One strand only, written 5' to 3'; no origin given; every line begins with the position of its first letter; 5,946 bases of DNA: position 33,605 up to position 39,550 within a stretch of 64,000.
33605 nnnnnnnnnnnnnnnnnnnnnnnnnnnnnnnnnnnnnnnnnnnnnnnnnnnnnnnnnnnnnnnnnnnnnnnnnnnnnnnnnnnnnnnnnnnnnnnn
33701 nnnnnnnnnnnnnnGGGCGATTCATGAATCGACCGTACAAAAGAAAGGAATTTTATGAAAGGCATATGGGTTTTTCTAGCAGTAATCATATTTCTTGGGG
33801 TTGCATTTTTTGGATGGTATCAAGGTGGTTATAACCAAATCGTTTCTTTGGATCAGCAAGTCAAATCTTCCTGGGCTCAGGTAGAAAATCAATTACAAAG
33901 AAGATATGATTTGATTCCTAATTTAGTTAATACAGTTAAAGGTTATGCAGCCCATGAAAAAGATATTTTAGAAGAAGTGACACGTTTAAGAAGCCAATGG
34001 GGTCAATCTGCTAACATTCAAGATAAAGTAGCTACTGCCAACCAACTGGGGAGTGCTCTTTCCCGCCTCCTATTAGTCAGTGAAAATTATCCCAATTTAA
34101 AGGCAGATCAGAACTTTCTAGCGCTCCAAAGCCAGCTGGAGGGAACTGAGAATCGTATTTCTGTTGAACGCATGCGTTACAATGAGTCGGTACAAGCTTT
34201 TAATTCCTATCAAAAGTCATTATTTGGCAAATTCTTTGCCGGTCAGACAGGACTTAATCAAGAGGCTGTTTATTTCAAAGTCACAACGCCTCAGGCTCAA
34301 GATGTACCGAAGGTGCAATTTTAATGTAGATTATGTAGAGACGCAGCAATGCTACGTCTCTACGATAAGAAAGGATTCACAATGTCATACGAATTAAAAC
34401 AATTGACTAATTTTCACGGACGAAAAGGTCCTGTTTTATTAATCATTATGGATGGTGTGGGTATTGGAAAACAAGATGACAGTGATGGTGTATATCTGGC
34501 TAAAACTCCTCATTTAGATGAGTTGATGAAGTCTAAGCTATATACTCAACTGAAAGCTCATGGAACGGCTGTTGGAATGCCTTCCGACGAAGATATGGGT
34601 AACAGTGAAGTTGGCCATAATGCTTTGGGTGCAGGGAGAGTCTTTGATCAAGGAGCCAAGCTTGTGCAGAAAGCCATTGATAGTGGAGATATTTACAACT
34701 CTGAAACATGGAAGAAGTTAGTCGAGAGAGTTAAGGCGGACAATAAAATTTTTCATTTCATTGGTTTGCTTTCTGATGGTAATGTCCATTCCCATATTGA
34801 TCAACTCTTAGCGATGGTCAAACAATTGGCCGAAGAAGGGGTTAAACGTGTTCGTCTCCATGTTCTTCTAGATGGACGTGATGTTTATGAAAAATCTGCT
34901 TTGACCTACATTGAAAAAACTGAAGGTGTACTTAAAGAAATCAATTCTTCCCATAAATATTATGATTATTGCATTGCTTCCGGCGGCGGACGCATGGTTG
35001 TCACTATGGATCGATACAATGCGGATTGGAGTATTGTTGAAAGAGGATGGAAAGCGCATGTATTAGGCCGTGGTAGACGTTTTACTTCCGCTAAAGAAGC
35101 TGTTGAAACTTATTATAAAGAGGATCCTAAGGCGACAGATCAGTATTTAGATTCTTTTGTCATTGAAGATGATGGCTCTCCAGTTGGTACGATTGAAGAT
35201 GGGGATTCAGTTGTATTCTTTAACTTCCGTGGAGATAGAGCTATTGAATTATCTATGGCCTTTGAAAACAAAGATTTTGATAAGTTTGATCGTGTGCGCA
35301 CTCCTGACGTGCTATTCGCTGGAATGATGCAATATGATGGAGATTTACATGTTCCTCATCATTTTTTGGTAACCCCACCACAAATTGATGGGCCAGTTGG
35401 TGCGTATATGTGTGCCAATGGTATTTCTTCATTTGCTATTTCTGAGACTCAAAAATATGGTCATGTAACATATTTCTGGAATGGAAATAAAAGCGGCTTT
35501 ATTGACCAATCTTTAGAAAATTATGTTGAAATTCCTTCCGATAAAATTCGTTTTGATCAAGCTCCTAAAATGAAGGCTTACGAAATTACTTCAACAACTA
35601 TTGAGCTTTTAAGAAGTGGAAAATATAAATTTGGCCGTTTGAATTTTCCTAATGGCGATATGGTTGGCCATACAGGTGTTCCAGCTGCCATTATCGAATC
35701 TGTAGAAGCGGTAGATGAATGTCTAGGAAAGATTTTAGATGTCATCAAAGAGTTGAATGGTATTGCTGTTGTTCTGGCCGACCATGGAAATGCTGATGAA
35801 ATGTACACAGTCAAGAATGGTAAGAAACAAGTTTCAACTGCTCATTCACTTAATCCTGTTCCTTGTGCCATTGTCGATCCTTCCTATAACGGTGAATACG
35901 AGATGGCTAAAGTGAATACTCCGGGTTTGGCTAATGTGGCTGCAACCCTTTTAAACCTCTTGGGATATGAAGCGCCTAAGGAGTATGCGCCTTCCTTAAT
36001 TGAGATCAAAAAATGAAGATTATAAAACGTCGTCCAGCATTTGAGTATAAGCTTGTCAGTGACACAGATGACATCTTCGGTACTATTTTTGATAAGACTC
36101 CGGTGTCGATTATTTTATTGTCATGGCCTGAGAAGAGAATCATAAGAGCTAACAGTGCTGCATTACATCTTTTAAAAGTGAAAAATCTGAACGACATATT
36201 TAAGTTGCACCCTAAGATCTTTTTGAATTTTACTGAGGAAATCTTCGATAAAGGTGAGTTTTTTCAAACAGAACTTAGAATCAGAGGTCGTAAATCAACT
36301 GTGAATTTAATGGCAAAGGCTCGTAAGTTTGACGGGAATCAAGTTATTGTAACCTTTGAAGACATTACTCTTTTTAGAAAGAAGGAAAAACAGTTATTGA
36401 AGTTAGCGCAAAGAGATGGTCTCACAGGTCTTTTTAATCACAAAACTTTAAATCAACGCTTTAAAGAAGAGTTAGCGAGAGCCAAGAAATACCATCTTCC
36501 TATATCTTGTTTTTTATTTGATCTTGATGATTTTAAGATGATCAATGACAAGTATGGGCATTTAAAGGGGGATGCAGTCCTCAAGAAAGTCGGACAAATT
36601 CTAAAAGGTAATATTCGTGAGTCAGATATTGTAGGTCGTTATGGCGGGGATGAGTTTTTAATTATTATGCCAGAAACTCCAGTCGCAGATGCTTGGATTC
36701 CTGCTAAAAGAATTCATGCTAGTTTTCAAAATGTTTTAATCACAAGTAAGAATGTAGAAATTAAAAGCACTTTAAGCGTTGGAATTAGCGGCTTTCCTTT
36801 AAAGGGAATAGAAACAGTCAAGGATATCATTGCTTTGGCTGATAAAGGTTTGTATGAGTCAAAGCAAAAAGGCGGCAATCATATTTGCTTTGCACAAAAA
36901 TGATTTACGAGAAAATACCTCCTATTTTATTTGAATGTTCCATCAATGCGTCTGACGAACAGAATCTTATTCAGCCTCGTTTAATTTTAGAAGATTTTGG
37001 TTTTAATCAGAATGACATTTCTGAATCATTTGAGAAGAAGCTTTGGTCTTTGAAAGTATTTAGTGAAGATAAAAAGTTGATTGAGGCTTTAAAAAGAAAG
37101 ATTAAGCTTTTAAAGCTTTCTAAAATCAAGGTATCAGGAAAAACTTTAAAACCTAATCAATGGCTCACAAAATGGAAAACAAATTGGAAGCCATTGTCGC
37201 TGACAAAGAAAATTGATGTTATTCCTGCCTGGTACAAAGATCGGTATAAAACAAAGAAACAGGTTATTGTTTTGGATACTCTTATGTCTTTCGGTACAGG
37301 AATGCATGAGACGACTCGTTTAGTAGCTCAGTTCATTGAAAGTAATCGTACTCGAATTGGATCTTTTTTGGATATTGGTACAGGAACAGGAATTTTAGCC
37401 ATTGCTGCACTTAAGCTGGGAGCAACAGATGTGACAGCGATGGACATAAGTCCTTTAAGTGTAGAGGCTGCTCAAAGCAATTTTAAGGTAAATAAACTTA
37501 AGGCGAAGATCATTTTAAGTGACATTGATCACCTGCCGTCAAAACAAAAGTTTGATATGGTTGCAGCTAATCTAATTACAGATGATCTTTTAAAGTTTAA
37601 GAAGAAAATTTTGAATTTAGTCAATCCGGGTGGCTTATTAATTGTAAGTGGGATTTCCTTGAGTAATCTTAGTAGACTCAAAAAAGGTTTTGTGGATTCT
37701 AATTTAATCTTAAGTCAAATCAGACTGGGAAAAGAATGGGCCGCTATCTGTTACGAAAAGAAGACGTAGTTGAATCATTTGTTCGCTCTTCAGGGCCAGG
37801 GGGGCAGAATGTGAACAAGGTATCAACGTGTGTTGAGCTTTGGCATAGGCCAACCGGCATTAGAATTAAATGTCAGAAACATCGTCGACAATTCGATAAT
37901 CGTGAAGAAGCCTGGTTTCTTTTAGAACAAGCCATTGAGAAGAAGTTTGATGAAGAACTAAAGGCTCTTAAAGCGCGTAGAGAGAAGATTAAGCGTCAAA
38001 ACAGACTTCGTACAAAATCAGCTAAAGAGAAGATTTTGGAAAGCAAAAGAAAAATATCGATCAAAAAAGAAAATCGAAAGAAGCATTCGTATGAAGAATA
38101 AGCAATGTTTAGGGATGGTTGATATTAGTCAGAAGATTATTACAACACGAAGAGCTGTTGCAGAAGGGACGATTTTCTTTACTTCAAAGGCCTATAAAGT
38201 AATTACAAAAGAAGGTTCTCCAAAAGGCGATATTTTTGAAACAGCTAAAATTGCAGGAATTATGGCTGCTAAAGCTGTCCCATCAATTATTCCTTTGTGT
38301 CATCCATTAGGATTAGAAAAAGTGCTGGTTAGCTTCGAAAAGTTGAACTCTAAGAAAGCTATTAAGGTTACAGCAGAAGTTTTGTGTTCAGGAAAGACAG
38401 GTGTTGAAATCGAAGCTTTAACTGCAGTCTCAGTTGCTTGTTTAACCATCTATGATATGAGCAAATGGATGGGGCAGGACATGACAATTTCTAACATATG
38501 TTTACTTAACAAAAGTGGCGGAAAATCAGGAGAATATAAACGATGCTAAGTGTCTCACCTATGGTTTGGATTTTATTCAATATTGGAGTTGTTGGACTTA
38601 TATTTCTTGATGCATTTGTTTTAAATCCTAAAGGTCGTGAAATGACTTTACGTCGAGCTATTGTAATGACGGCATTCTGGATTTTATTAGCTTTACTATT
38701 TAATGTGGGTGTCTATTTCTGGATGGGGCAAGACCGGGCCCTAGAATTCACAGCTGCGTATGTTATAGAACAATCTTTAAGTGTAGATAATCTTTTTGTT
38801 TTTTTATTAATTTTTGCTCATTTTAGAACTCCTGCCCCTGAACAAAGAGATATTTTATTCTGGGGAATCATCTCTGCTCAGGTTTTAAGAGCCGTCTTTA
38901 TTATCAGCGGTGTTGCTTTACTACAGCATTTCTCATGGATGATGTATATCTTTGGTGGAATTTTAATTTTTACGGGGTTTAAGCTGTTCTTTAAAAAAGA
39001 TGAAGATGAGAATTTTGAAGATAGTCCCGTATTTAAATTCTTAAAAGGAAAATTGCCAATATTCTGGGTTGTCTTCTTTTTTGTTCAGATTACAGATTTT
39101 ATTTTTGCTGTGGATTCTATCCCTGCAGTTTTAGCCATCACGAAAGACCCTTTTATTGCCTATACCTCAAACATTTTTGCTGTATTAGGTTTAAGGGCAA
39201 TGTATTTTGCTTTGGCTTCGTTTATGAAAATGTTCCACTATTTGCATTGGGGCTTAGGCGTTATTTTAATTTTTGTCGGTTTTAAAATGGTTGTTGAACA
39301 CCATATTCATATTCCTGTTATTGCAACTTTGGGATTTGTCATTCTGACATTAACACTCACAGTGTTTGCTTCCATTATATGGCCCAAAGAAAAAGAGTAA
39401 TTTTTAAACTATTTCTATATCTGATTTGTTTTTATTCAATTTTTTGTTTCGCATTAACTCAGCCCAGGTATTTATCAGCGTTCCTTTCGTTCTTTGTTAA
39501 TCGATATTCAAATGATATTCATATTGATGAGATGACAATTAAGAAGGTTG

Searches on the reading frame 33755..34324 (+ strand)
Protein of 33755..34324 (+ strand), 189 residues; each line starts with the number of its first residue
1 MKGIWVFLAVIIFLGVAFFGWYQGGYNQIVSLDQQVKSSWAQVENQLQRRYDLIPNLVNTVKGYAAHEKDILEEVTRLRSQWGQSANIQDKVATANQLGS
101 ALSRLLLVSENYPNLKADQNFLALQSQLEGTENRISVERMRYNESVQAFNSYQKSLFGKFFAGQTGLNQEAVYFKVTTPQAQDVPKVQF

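Call 67: search_protein_families(library=pfam, proteins=[window:33755-34324:+], max_evalue=0.0001)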
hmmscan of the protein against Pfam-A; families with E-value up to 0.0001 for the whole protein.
window:33755-34324:+ (189 aa): 1 family
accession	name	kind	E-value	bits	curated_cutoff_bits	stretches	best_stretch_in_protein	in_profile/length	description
PF04011.17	LemA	-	3.2e-56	189.7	26.2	1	39-189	1-149/149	LemA family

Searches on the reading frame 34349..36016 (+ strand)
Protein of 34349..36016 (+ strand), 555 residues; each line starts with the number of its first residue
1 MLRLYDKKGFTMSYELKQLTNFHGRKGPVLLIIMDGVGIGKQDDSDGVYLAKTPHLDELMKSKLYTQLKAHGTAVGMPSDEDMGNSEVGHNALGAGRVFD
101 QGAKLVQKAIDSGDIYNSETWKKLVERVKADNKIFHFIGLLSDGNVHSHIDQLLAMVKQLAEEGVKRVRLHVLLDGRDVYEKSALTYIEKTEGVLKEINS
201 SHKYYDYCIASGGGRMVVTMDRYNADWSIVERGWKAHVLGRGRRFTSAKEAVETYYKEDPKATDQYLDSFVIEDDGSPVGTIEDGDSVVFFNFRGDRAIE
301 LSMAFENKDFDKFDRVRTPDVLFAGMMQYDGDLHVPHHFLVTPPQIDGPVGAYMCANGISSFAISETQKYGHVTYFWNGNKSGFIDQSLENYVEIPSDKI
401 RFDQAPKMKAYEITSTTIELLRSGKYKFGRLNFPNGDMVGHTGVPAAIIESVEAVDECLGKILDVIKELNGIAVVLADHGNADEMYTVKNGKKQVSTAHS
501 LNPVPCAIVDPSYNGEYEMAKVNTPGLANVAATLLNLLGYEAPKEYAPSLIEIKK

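Call 67: search_protein_families(library=pfam, proteins=[window:34349-36016:+], max_evalue=0.0001)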
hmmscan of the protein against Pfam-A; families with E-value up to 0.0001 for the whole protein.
window:34349-36016:+ (555 aa): 3 families
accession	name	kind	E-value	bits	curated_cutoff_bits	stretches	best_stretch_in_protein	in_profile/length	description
PF01676.23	Metalloenzyme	-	4.1e-69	233.3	24.3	1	28-541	2-251/252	Metalloenzyme superfamily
PF06415.18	iPGM_N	-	4e-68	229.6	27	1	106-330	1-216/217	BPG-independent PGAM N-terminus (iPGM_N)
PF01663.27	Phosphodiest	-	1.4e-05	25.3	23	0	412-484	142-224/342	Type I phosphodiesterase / nucleotide pyrophosphatase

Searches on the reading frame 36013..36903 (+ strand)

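Call 67: search_protein_families(library=pfam, proteins=[window:36013-36903:+], max_evalue=0.0001)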
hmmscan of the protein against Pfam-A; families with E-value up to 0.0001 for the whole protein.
window:36013-36903:+ (296 aa): 2 families
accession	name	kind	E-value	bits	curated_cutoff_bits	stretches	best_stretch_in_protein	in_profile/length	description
PF00990.26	GGDEF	-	5.8e-43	146.9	23.8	1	132-290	1-161/161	Diguanylate cyclase, GGDEF domain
PF13188.13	PAS_8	-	1.9e-05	24.8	21.8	1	24-84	5-61/65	PAS domain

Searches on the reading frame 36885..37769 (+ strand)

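Call 67: search_protein_families(library=pfam, proteins=[window:36885-37769:+], max_evalue=0.0001)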
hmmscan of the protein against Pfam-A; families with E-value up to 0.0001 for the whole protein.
window:36885-37769:+ (294 aa): 8 families
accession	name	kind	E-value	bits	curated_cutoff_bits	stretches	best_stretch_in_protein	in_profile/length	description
PF06325.19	PrmA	-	4.1e-55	187.8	22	1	24-292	33-295/296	Ribosomal protein L11 methyltransferase (PrmA)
PF13649.12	Methyltransf_25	-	8.7e-14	52.4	27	1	162-250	2-97/97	Methyltransferase domain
PF13847.12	Methyltransf_31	-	3.8e-13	49.8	27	1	161-270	7-123/145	Methyltransferase domain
PF05175.20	MTS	-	1.9e-11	44.3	23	1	142-229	18-105/170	Methyltransferase small domain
PF08241.18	Methyltransf_11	-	3.6e-11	44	21.2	1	162-254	1-95/95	Methyltransferase domain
PF13489.12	Methyltransf_23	-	1.7e-07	31.6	27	1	147-257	13-119/164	Methyltransferase domain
PF08242.18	Methyltransf_12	-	1.8e-07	32.2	30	1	162-252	1-98/98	Methyltransferase domain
PF02475.24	TRM5-TYW2_MTfase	-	4.9e-07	30.3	28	1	161-251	40-132/164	TRM5/TYW2 methyltransferase domain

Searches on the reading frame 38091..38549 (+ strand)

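Call 67: search_protein_families(library=pfam, proteins=[window:38091-38549:+], max_evalue=0.0001)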
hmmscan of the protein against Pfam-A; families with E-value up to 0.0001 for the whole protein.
window:38091-38549:+ (152 aa): 1 family
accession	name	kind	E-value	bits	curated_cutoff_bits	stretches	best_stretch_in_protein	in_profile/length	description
PF01967.27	MoaC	-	1.2e-50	171.5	27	1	9-144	1-136/136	MoaC family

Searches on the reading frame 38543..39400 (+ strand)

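Call 67: search_protein_families(library=pfam, proteins=[window:38543-39400:+], max_evalue=0.0001)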
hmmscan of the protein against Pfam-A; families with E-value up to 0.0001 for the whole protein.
window:38543-39400:+ (285 aa): 1 family
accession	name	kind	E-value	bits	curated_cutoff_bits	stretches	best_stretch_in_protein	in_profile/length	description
PF03741.22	TerC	-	2.7e-49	167.7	27.8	1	72-252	3-177/178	Integral membrane protein TerC family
